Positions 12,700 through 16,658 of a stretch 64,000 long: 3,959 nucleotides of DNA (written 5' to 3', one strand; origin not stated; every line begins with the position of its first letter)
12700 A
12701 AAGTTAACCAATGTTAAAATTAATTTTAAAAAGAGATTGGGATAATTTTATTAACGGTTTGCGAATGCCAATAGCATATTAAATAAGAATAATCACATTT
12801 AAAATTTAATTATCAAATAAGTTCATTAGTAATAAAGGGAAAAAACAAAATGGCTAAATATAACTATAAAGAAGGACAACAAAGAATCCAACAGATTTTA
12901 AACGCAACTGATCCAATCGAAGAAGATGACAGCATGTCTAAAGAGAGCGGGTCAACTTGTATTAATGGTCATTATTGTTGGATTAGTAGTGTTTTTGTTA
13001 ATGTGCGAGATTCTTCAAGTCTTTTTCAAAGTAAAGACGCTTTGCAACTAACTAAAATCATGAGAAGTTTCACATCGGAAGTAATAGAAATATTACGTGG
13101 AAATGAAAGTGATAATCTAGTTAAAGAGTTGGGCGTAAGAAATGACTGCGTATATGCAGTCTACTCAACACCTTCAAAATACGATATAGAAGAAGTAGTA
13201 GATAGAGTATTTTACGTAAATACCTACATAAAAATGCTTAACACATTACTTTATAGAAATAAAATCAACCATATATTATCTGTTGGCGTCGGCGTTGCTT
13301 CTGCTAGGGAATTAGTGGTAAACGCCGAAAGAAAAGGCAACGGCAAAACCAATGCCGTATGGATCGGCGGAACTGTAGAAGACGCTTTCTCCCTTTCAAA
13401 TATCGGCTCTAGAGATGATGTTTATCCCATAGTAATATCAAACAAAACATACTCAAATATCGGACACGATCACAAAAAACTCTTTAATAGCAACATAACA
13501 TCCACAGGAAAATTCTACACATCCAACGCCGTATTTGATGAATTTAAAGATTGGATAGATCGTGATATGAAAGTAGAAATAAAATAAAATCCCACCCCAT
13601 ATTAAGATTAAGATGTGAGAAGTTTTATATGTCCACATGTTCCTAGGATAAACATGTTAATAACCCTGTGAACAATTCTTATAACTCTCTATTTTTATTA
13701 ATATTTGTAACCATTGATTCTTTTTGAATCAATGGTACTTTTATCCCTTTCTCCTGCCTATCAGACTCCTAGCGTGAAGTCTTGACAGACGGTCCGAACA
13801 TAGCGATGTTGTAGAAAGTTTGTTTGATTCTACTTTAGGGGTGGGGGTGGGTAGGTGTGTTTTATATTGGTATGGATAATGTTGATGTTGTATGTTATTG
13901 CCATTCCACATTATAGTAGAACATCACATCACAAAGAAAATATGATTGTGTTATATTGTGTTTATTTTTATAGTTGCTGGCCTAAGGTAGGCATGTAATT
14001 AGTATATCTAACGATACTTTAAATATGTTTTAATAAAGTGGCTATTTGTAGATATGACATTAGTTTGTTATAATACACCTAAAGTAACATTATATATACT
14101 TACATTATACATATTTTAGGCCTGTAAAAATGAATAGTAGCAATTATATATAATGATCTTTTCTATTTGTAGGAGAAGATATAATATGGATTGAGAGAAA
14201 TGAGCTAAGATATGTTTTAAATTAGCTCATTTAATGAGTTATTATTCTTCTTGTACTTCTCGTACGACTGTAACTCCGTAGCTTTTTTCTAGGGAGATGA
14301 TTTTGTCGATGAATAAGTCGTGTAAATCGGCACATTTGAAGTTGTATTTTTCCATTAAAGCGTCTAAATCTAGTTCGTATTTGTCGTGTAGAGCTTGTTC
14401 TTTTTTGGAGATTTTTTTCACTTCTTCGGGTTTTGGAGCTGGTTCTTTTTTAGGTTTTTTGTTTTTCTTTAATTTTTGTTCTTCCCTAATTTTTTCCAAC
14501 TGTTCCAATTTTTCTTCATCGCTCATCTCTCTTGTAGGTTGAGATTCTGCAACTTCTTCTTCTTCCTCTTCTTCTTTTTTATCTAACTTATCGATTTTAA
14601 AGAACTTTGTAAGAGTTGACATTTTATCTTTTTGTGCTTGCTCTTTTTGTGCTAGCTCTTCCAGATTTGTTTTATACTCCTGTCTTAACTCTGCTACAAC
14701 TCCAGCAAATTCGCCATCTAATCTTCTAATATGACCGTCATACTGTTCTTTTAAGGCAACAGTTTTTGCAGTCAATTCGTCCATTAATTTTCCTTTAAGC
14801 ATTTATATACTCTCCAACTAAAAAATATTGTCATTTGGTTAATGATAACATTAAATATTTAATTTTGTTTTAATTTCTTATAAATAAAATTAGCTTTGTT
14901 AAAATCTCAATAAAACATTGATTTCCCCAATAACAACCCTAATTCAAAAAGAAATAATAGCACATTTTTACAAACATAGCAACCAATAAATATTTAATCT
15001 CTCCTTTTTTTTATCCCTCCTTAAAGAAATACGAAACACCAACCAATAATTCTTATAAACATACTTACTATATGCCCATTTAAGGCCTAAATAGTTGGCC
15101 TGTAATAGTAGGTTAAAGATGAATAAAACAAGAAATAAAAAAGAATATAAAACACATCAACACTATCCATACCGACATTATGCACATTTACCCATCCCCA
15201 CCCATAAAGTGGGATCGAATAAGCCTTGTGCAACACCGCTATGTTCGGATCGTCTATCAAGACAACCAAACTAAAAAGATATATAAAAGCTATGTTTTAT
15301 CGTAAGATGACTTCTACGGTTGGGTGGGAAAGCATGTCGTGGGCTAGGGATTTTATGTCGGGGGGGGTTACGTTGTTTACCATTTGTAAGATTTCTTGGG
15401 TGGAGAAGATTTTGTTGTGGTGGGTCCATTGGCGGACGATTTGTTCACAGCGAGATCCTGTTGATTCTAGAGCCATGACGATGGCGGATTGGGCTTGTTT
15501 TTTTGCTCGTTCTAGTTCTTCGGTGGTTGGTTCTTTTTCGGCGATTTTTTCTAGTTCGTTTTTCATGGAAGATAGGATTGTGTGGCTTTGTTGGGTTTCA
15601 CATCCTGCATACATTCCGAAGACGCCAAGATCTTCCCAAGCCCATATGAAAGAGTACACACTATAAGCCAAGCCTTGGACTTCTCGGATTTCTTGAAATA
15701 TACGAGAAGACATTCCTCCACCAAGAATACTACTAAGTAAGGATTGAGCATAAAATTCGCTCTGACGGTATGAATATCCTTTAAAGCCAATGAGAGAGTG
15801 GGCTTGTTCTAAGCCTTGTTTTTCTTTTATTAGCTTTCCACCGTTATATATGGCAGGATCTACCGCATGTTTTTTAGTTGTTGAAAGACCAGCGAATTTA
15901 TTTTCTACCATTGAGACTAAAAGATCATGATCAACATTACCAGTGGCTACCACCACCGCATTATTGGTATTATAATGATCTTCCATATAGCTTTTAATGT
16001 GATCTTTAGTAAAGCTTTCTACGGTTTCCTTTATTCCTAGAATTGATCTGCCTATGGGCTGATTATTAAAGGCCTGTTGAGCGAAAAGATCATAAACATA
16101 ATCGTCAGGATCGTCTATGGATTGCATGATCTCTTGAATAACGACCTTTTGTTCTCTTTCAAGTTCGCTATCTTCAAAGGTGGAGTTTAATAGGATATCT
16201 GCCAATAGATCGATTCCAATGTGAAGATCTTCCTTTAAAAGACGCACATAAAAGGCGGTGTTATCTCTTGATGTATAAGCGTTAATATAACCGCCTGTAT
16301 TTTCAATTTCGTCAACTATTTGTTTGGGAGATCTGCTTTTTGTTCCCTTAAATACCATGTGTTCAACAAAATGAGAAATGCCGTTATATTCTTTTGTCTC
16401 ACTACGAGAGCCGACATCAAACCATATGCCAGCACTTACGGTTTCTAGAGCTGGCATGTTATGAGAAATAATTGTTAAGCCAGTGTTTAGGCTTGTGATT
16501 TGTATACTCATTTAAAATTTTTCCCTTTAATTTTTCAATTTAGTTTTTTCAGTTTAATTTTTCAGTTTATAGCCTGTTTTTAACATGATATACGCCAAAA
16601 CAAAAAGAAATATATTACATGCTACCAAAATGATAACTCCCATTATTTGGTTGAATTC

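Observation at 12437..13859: Repeat-bracketed autonomous unit encoding a divergent class III nucleotidyl-cyclase-like orphan protein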

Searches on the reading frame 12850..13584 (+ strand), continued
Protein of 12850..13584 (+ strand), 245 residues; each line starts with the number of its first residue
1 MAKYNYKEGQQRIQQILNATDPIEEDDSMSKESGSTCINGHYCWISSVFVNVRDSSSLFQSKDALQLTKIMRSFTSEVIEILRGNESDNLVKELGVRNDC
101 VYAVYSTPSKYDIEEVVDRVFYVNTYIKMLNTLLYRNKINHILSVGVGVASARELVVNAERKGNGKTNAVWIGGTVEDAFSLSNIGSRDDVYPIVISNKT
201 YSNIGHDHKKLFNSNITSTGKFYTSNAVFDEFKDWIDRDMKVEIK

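Call 72: get_annotated_region(hit=H1, flank=2500)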
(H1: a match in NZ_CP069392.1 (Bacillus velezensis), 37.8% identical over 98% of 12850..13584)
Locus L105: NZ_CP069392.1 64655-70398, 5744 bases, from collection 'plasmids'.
description: Bacillus velezensis strain Sam8H1 plasmid unnamed1, complete sequence
organism: Bacillus velezensis (NCBI taxid 492670)
taxonomy: Bacteria; Bacillota; Bacilli; Bacillales; Bacillaceae; Bacillus; Bacillus velezensis
host: -; source: cell culture,saltpan; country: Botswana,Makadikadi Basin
typing (MOB-suite, as given by PLSDB): non-mobilizable
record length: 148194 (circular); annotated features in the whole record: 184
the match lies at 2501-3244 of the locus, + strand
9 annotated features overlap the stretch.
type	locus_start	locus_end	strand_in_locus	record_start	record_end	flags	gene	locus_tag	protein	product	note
CDS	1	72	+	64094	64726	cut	-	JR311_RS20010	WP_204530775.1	hypothetical protein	-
CDS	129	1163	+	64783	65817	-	-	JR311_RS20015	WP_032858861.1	N-acetylmuramoyl-L-alanine amidase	GO:0009253 - peptidoglycan catabolic process [Evidence IEA]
CDS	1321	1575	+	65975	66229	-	-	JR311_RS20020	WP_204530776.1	hypothetical protein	-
CDS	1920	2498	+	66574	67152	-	-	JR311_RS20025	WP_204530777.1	hypothetical protein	-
CDS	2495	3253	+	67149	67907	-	-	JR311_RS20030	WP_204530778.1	adenylate/guanylate cyclase domain-containing protein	GO:0009190 - cyclic nucleotide biosynthetic process [Evidence IEA]; GO:0035556 - intracellular signal transduction ...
CDS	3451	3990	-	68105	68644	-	-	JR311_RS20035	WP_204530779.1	DUF1700 domain-containing protein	-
CDS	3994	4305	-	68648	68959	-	-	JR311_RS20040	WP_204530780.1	PadR family transcriptional regulator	-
CDS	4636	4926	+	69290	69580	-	-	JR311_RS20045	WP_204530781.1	helix-turn-helix transcriptional regulator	-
CDS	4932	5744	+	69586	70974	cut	-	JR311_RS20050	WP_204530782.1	hypothetical protein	-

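Call 73: get_annotated_region(hit=H4, flank=2500)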
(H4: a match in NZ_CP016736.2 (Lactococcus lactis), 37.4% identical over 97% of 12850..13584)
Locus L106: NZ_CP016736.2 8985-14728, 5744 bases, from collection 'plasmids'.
description: Lactococcus lactis subsp. lactis strain UC06 plasmid pUC06D, complete sequence
organism: Lactococcus lactis (NCBI taxid 1360)
taxonomy: Bacteria; Bacillota; Bacilli; Lactobacillales; Streptococcaceae; Lactococcus; Lactococcus lactis
host: -; source: Single cell,Dairy fermentation; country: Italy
typing (MOB-suite, as given by PLSDB): mobilizable; replicon rep_cluster_554,rep_cluster_571; relaxase MOBQ
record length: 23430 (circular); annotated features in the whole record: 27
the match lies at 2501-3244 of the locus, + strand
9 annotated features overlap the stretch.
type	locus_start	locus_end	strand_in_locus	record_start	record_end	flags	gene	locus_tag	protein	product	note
CDS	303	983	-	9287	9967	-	-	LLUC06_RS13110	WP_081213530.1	IS6 family transposase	-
CDS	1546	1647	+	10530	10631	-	-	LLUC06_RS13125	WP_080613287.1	putative holin-like toxin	-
CDS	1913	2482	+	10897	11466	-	-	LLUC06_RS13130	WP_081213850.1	Pycsar system effector family protein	-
CDS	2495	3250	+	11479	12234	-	-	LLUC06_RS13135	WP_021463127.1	hypothetical protein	-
CDS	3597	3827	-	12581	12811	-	-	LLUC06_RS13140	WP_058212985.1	hypothetical protein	-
CDS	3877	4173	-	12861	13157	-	-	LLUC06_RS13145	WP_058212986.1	BRCT domain-containing protein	-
CDS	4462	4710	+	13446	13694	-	-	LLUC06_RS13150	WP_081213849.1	lactococcin family bacteriocin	GO:0042742 - defense response to bacterium [Evidence IEA]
CDS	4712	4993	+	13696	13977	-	-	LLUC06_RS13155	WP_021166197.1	hypothetical protein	-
CDS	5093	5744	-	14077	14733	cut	-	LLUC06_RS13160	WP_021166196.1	CPBP family intramembrane glutamic endopeptidase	-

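Call 74: get_annotated_region(hit=H11, flank=2500)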
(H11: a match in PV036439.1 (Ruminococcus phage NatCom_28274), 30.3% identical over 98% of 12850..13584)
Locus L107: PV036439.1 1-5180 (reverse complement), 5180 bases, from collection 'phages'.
description: Ruminococcus phage NatCom_28274, complete genome.
organism: Ruminococcus phage NatCom_28274 (NCBI taxid 3403537)
taxonomy: Viruses; Duplodnaviria; Heunggongvirae; Uroviricota; Caudoviricetes; Ca. Heliusvirales
host: Ruminococcus sp.; source: human feces; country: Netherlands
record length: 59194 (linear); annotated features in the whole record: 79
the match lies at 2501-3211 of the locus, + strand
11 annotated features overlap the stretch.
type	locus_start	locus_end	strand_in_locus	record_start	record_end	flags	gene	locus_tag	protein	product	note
CDS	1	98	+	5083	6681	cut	-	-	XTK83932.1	hypothetical protein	-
CDS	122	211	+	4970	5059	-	-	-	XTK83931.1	hypothetical protein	-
CDS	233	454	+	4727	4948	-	-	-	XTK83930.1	hypothetical protein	-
CDS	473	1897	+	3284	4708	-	-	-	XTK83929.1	hypothetical protein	-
CDS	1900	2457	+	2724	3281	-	-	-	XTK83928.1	hypothetical protein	-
CDS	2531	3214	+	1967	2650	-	-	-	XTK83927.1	hypothetical protein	-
CDS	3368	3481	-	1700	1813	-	-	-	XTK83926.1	hypothetical protein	-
CDS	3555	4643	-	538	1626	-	-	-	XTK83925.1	hypothetical protein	-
CDS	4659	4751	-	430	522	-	-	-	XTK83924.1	hypothetical protein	-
CDS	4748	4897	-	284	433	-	-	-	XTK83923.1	hypothetical protein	-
CDS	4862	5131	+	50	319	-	-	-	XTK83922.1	hypothetical protein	-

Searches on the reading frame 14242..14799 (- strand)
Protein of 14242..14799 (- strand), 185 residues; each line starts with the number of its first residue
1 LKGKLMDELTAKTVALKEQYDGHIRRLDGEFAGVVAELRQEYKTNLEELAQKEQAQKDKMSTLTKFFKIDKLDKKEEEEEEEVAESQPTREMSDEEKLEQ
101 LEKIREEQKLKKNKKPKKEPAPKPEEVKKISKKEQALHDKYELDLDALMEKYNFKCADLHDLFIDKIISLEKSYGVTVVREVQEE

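Call 33: search_protein_families(library=pfam, max_evalue=10, proteins=[window:14242-14799:-])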
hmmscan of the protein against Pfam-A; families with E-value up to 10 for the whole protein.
window:14242-14799:- (185 aa): 8 families
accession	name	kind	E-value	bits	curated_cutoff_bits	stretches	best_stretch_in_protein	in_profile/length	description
PF04514.18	BTV_NS2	-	0.092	12.7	27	1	25-153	188-311/379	Bluetongue virus non-structural protein NS2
PF06217.17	GAGA_bind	-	0.15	12.8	26.6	1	40-140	63-161/284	GAGA binding protein-like family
PF03677.18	UPF0137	-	0.17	12.1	34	1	38-109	12-81/237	Uncharacterised protein family (UPF0137)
PF18090.7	SoPB_HTH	-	0.25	11.9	27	0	37-68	13-44/75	Centromere-binding protein HTH domain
PF05141.17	DIT1_PvcA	-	0.33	10.8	26.4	1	34-110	76-152/273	Pyoverdine/dityrosine biosynthesis protein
PF02862.22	DDHD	-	0.43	11.1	28.3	1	26-134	93-200/258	DDHD domain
PF09804.14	DENND11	-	0.44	10.5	27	1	38-106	89-158/283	DENN domain-containing protein 11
PF02724.19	CDC45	-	5.5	5.6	34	1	36-142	113-221/624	CDC45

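Call 44: search_protein_families(library=padloc, max_evalue=0.01, proteins=[window:14242-14799:-])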
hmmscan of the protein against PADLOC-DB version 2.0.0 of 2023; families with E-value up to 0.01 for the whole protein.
window:14242-14799:- (185 aa): 0 families

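Call 68: search_protein_families(library=ncbifam, max_evalue=0.01, proteins=[window:14242-14799:-])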
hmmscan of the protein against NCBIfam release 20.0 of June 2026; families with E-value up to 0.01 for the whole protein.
window:14242-14799:- (185 aa): 2 families
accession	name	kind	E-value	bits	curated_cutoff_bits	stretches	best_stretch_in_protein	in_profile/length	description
NF003380.0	PRK04457.1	equivalog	3.3e-05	23.1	304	1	17-75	184-240/265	polyamine aminopropyltransferase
NF052504.1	sll1863_fam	domain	0.0034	17.6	35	1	18-64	14-60/93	sll1863 family stress response protein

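Call 69: search_protein_families(library=phrogs, max_evalue=0.01, proteins=[window:14242-14799:-])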
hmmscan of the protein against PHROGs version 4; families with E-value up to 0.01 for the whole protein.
window:14242-14799:- (185 aa): 0 families

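Call 84: find_homologous_proteins(query=window:14242-14799:-, max_evalue=0.001)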
Query window:14242-14799:- (185 aa): 1 proteins with E <= 0.001 among 395 candidates.
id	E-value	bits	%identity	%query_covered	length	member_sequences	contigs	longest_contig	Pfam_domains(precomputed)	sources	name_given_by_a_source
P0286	1.0e-105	369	100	100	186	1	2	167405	-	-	-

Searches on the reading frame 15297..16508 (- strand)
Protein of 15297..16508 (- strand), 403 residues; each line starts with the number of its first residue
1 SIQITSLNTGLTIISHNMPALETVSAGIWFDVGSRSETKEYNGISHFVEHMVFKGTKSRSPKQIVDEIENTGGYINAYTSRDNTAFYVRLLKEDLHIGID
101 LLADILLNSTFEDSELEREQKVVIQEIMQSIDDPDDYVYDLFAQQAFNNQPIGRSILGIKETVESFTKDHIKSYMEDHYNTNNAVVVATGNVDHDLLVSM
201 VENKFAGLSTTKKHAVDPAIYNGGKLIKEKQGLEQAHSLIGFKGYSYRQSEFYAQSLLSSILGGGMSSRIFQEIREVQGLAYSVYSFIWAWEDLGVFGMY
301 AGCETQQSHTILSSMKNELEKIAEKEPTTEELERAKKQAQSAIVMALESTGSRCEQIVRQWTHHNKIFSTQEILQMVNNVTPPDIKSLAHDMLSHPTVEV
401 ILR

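Call 19: find_related_loci(query=window:15297-16508:-, collection=genome_contigs, flank=10000)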
Query window:15297-16508:- (403 aa) in genome_contigs; peptide patterns used: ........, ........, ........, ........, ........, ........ (x = any residue, [..] = any of these).
600 stretches matched a pattern (row limit reached: there are more); 585 encode a relative of the query (tblastn E <= 1e-3); the best 80 are kept; 80 distinct loci.
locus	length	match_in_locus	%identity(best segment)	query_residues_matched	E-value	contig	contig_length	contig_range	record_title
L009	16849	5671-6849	47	5-397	2e-120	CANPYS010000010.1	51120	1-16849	MAG: uncultured Alphaproteobacteria bacterium isolate Lapin-001__bin79 genome assembly, contig: Lapin-001__NODE_910_leng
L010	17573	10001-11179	47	5-397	9e-119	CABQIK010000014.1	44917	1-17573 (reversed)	MAG TPA_asm: uncultured Alphaproteobacteria bacterium isolate MGYG-HGUT-00610 genome assembly, contig: GUT_GENOME018669_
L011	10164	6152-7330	47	5-397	5e-118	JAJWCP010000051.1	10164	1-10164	MAG: Proteobacteria bacterium isolate B13_bin.31.fa NODE_1132_length_10164_cov_6.667920, whole genome shotgun sequence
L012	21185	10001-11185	49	3-397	8e-118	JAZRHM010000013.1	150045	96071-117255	MAG: Alphaproteobacteria bacterium isolate T1900045481_YK20190175.MAGScoT_cleanbin_000003 SGB_7321_k141_2042221, whole g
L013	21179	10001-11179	46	5-397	5e-117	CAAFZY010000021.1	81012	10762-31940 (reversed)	MAG TPA_asm: Alphaproteobacteria bacterium, isolate HGM16767, WGS project CAAFZY010000000 data, contig: SRS475987_54_k11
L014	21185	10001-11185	48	3-397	5e-117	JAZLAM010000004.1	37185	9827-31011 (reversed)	MAG: Alphaproteobacteria bacterium isolate T1900045076_TC20190070.MAGScoT_cleanbin_000006 SGB_4637_k141_1123226, whole g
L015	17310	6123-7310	46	2-397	3e-116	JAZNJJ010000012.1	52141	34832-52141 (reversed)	MAG: Alphaproteobacteria bacterium isolate T1900044680_TS20190146.MAGScoT_cleanbin_000022 SGB_1681_k141_1856575, whole g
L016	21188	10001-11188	45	2-397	6e-116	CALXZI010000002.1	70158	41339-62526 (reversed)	MAG: uncultured Alphaproteobacteria bacterium isolate BRZ_RN__bin68 genome assembly, contig: BRZ_RN__NODE_380_length_701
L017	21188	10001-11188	45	2-397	2e-114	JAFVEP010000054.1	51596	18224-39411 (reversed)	MAG: Alphaproteobacteria bacterium isolate RGIG5100 Roe_deer_Rumen.Co__c1033269, whole genome shotgun sequence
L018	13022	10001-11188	45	2-397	1e-113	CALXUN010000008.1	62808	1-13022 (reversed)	MAG: uncultured Alphaproteobacteria bacterium isolate BRZ_FB__bin86 genome assembly, contig: BRZ_FB__NODE_633_length_628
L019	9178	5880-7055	45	2-394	5e-112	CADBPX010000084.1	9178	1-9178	MAG: uncultured proteobacterium isolate RUG14194 genome assembly, contig: RUG14194_asm_84, whole genome shotgun sequence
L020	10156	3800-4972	44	2-393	1e-107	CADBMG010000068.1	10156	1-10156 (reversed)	MAG: uncultured proteobacterium isolate RUG14094 genome assembly, contig: RUG14094_asm_68, whole genome shotgun sequence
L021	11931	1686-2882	42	3-401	7e-107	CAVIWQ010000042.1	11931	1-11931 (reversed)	Bacteroidaceae bacterium isolate G02630-L1_cleanbin_000010 genome assembly, contig: Spades_G02630-L1_contig_2675, whole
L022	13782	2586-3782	42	3-401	2e-104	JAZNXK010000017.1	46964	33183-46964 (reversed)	MAG: Alphaproteobacteria bacterium isolate T1900044779_TS20190245.MAGScoT_cleanbin_000006 SGB_2539_k141_813236, whole ge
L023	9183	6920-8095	44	2-394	8e-110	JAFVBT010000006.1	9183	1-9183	MAG: Alphaproteobacteria bacterium isolate RGIG5026 Roe_deer_Rumen.Co__c61159, whole genome shotgun sequence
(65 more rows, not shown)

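Call 44: search_protein_families(library=padloc, max_evalue=0.01, proteins=[window:15297-16508:-])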
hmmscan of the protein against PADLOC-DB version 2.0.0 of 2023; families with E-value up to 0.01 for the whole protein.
window:15297-16508:- (403 aa): 0 families
